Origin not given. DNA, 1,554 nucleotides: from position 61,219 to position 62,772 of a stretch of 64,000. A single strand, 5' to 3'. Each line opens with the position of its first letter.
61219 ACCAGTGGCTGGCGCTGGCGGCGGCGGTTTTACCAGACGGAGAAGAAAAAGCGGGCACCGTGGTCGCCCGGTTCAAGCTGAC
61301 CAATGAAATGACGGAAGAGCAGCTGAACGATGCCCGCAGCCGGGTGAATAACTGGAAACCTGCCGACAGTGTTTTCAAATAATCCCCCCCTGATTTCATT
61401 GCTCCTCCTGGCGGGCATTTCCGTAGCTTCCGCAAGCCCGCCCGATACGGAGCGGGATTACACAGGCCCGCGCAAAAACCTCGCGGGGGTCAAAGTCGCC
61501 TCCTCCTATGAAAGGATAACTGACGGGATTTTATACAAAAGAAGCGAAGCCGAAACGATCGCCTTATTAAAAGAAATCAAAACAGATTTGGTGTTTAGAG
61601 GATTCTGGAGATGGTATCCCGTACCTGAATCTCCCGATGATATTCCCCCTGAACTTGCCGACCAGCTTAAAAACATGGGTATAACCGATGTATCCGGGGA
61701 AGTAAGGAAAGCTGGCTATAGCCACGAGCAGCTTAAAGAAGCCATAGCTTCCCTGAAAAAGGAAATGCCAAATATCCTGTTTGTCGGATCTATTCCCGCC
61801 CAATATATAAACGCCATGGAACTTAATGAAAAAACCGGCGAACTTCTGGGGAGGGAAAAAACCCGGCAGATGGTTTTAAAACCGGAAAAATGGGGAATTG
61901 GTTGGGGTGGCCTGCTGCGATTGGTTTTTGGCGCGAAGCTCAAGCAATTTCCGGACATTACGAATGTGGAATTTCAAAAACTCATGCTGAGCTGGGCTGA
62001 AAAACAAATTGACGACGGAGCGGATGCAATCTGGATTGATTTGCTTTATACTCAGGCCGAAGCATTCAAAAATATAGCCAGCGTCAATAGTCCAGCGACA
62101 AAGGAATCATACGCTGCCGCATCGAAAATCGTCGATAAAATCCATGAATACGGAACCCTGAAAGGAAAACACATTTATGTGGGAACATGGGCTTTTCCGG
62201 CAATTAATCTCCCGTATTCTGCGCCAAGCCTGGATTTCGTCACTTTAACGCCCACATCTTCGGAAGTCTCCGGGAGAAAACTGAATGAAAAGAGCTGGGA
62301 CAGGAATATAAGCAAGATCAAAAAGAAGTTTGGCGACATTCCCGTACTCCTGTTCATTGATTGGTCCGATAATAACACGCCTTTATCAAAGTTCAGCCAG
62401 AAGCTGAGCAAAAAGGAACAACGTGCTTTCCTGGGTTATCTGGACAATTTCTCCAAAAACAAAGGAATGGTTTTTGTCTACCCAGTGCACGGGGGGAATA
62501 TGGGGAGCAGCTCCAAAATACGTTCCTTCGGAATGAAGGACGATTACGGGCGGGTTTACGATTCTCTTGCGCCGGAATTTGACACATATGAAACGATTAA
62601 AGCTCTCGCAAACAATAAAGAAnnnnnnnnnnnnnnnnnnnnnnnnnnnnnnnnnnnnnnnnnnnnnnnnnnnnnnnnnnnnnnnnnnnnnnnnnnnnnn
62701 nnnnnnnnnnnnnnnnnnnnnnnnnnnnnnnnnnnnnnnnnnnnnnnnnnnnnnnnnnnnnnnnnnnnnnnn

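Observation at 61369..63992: Tandem secreted paralogs of an unassigned (possibly TIM-barrel glycosidase-like) family with strikingly different GC content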

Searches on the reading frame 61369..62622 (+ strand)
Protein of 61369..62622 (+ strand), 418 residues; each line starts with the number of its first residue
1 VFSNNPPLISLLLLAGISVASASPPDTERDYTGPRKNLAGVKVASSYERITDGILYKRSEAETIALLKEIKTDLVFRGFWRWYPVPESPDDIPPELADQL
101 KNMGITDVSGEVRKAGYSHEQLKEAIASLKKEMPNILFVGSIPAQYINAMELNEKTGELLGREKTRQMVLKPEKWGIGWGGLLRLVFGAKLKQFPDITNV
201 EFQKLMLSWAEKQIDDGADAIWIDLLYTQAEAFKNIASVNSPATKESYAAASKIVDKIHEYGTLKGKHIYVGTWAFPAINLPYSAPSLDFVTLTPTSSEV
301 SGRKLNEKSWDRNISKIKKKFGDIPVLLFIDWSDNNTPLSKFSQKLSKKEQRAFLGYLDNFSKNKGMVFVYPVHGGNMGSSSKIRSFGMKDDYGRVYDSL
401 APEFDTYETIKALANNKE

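Call 4: search_protein_families(library=pfam, proteins=[window:61369-62622:+], max_evalue=1)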
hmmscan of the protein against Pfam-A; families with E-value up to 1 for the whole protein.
window:61369-62622:+ (418 aa): 0 families

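Call 5: search_protein_families(library=ncbifam, proteins=[window:61369-62622:+], max_evalue=1)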
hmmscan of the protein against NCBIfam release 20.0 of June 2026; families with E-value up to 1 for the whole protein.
window:61369-62622:+ (418 aa): 0 families

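Call 6: find_homologous_proteins(query=window:61369-62622:+)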
Query window:61369-62622:+ (418 aa): 254 proteins with E <= 0.001 among 8000 candidates; the best 120 are listed.
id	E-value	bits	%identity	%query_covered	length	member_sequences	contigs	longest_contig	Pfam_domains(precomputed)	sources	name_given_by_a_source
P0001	1.3e-192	658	74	90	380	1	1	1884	-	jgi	jgi:hypothetical protein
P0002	1.5e-189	648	72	92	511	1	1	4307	PF18884.6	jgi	jgi:hypothetical protein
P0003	1.6e-171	589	66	92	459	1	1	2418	-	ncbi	-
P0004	1.1e-166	573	65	95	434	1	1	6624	-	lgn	-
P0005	8.2e-165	567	65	94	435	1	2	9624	-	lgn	-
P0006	7.7e-164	564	66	91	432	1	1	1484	-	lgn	-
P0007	2.6e-148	512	58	95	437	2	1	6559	-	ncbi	-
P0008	1.4e-119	418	48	96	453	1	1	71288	-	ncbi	ncbi:MAG: hypothetical protein V1721_02470 [Pseudomonadota bacterium]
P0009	8.7e-119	415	50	98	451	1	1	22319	-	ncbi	-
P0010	2.9e-118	414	51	91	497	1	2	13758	-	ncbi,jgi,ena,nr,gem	ncbi:hypothetical protein DRP04_12455 [Archaeoglobales archaeon]|nr:MAG: hypothetical protein DRP04_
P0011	9.4e-116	405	45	95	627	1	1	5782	-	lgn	-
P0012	4.6e-112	393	48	95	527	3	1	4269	-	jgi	-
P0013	6.9e-112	393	49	96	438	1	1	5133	-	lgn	-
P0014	2.9e-111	390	47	98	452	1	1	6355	-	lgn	-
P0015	4.5e-110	387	49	91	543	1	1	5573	PF18962.8,PF13860.13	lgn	-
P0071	2.0e-101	358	45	99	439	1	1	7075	PF01055.33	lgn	-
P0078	2.7e-100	354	47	96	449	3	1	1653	PF01055.33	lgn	-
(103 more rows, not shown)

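Call 17: find_encoding_contigs(protein=P0008, flank=10000, max_places=4)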
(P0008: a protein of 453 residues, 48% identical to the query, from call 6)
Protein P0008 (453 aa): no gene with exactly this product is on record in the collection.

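Call 18: find_encoding_contigs(protein=P0009, flank=10000, max_places=3)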
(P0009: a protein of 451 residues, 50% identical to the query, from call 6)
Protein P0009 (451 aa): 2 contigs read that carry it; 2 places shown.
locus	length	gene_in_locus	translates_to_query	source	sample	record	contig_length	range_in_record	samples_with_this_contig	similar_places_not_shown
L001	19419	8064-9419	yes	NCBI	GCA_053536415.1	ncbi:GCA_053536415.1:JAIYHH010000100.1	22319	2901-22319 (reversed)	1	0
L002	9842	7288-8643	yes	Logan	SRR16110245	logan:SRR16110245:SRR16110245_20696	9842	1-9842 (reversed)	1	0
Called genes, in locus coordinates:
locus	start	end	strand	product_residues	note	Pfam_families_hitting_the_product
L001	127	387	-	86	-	-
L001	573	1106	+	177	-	PF01928:CYTH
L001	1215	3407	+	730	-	-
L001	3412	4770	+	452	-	-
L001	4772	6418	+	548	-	PF00128:Alpha-amylase, PF16657:Malt_amylase_C (weak)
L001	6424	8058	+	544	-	-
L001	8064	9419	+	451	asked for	-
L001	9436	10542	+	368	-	-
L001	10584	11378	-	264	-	PF05362:Lon_C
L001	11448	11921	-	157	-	-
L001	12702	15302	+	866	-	PF18915:DUF5667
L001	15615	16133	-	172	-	PF00293:NUDIX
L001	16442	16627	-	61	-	PF06348:DUF1059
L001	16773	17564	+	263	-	PF01978:TrmB, PF11495:TrmB_EBD_N (weak)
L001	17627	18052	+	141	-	PF06935:DUF1284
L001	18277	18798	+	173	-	PF00293:NUDIX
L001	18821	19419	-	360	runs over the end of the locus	-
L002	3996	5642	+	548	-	PF00128:Alpha-amylase, PF16657:Malt_amylase_C (weak)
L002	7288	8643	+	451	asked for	-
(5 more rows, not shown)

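Call 19: find_encoding_contigs(protein=P0002, flank=10000, max_places=3)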
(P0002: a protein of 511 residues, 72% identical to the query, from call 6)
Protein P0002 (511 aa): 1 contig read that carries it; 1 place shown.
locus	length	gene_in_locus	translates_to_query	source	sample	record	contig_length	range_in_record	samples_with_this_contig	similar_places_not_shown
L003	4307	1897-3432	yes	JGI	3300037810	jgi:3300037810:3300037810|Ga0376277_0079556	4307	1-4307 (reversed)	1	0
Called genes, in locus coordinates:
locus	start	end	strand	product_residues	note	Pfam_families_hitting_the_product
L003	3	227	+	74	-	?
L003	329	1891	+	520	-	PF00128:Alpha-amylase, PF22026:Alpha-amylase_C_2 (faint), PF16657:Malt_amylase_C (weak)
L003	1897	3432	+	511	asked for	PF18884:TSP3_bac (weak)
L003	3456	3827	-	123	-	-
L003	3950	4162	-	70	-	-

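Call 27: find_encoding_contigs(protein=P0005, flank=10000, max_places=2)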
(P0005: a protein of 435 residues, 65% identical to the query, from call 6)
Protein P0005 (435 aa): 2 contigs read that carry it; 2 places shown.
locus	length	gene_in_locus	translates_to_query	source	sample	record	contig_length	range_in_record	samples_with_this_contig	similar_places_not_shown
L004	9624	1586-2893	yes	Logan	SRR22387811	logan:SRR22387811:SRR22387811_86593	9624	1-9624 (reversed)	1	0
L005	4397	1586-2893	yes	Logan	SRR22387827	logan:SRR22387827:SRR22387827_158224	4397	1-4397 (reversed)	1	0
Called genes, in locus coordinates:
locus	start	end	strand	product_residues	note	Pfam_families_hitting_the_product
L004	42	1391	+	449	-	-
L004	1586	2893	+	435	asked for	-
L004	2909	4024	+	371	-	-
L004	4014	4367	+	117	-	-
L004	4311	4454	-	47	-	PF18930:DUF5679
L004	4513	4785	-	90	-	-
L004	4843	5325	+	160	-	PF14584:DUF4446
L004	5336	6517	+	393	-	PF11258:DUF3048, PF17479:DUF3048_C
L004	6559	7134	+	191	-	-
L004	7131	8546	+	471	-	PF21760:SecD_1st, PF22599:SecDF_P1_head, PF02355:SecD_SecF_C, PF03176:MMPL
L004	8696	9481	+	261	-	PF02355:SecD_SecF_C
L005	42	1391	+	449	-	-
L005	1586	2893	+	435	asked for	-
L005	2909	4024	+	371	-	-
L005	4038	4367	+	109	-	-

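Call 28: find_encoding_contigs(protein=P0007, flank=10000, max_places=2)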
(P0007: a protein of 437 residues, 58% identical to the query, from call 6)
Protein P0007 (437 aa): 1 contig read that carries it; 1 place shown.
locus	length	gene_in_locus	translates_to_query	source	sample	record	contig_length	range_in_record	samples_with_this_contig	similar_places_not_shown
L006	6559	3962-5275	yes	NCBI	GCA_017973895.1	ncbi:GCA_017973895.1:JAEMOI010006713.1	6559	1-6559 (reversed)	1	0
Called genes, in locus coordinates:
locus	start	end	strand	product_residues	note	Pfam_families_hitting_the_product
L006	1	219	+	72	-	?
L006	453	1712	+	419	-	PF00330:Aconitase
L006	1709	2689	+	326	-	PF04055:Radical_SAM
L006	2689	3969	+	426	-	-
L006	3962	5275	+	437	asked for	-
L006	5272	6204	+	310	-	PF04055:Radical_SAM, PF06968:BATS (weak)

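Call 41: list_cluster_members(proteins=[window:61369-62622:+, window:61399-62622:+, P0008, P0009, P0007, P0003, window:60078-61379:+])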
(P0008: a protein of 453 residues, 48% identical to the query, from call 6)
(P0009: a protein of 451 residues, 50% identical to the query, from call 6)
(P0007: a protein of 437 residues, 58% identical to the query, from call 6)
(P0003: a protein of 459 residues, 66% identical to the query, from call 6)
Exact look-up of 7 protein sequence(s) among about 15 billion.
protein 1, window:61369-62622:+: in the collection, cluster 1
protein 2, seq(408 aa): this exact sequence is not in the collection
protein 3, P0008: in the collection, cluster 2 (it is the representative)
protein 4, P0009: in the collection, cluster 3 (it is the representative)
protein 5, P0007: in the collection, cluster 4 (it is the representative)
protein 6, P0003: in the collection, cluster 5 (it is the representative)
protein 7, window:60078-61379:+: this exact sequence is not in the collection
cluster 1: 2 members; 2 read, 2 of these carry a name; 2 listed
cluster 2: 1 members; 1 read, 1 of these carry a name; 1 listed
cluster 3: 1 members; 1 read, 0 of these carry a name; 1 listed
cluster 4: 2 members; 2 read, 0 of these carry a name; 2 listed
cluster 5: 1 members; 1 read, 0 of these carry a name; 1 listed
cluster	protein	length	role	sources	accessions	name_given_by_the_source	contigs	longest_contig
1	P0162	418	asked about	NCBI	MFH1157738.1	MAG: hypothetical protein V1721_02465 [Pseudomonadota bacterium]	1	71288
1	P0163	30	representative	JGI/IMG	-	hypothetical protein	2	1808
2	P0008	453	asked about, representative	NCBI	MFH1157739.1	MAG: hypothetical protein V1721_02470 [Pseudomonadota bacterium]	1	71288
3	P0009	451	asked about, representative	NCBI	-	-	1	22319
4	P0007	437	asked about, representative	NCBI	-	-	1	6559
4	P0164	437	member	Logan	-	-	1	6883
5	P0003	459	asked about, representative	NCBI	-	-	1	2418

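Call 48: search_protein_families(library=pfam, proteins=[L001:1215-3407:+, L001:6424-8058:+, L001:9436-10542:+, L001:4772-6418:+], max_evalue=0.001)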
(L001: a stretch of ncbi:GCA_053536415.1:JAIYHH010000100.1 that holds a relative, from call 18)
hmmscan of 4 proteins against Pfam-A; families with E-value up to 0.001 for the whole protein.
L001:1215-3407:+ (730 aa): 0 families

L001:6424-8058:+ (544 aa): 1 family
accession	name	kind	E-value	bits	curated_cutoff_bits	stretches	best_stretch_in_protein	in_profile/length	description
PF14871.12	GHL6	-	3.4e-05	24.5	35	1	139-230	47-132/132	Hypothetical glycosyl hydrolase 6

L001:9436-10542:+ (368 aa): 0 families

L001:4772-6418:+ (548 aa): 3 families
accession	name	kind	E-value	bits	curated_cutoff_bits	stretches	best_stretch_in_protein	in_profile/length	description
PF00128.31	Alpha-amylase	-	5.4e-25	89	22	1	89-431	19-365/446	Alpha amylase, catalytic domain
PF16657.11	Malt_amylase_C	-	4.4e-07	30.3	27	1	466-543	1-75/75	Maltogenic Amylase, C-terminal domain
PF22026.2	Alpha-amylase_C_2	-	0.0009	20.1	27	0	476-541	10-75/78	Alpha-amylase C-terminal domain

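Call 60: search_protein_families(library=pfam, alignment_id=A4, max_evalue=0.01)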
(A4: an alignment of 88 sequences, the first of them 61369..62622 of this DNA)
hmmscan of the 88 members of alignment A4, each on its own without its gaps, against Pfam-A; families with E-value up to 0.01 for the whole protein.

A. member 1, window:61369-62622:+ (418 aa): 0 families

B. families by the number of members that match (of 88 scanned): 7 families
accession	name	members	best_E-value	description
PF01055.32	Glyco_hydro_31_2nd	40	1.5e-06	Glycosyl hydrolases family 31 TIM-barrel domain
PF22334.1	TubZ_C_2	3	0.0017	Phage tubulin-like protein, C-terminal domain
PF17957.7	Big_7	1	1.2e-11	Bacterial Ig domain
PF21827.1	New_glue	1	0.00072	New glue protein family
PF10105.14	DUF2344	1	0.0054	Uncharacterized protein conserved in bacteria (DUF2344)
PF01301.25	Glyco_hydro_35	1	0.0059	Glycosyl hydrolases family 35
PF12281.14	NTP_transf_8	1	0.0092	Nucleotidyltransferase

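Call 71: predict_structure(alignment_id=A4)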
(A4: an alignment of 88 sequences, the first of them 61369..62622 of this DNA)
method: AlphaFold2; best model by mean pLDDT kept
length: 418 residues; sequences in the alignment: 88
mean_pLDDT: 91.3   pTM: 0.88
mean pLDDT of the five models: 91.3, 90.8, 90.7, 90.2, 90.2
residues with pLDDT >= 90: 349; 70-90: 33; 50-70: 3; < 50: 33
segments of 3 or more residues with pLDDT < 50: 1-3, 7-35
pLDDT, mean of each block of 10 residues (from residue 1): 44 44 42 62 96 94 98 97 96 92 88 96 98 97 96 98 97 90 81 94 99 98 98 96 98 99 97 97 97 98 98 98 97 95 98 99 98 94 96 95 98 94
secondary structure, 60 per line:
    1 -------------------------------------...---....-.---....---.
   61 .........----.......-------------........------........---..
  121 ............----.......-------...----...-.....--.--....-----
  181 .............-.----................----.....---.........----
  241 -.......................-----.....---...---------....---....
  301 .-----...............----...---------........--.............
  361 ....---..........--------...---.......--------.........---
elements in order: E44-47 H53-56 H60-69 E74-80 H94-101 H108-115 H119-132 E137-143 E151-153 E158-160 H162-166 H172-175 H181-193 H200-215 E220-224 H228-236 H242-264 E270-274 E290-293 H297-301 H307-321 E326-328 H338-345 H348-364 E368-377 H392-395 E396-398 H407-415

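Call 81: find_encoding_contigs(protein=P0001, flank=5000, max_places=1)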
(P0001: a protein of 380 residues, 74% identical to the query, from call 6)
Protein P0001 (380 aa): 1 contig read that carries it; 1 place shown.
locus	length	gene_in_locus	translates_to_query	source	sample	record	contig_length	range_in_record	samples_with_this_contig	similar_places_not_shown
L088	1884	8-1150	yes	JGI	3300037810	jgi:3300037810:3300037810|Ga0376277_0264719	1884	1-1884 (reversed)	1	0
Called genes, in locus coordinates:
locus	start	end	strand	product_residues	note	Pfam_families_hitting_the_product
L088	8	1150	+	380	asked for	-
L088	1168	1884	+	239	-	?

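Call 82: find_encoding_contigs(protein=P0003, flank=5000, max_places=1)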
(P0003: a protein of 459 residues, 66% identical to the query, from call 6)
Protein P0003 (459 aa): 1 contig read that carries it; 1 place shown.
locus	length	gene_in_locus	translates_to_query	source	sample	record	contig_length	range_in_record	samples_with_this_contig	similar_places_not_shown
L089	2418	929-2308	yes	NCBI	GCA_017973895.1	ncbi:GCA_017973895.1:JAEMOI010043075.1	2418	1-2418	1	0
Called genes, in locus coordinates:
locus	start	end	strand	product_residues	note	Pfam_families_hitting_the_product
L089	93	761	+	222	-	PF18780:HNH_repeat, PF01844:HNH, PF14279:HNH_5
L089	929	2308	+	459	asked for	-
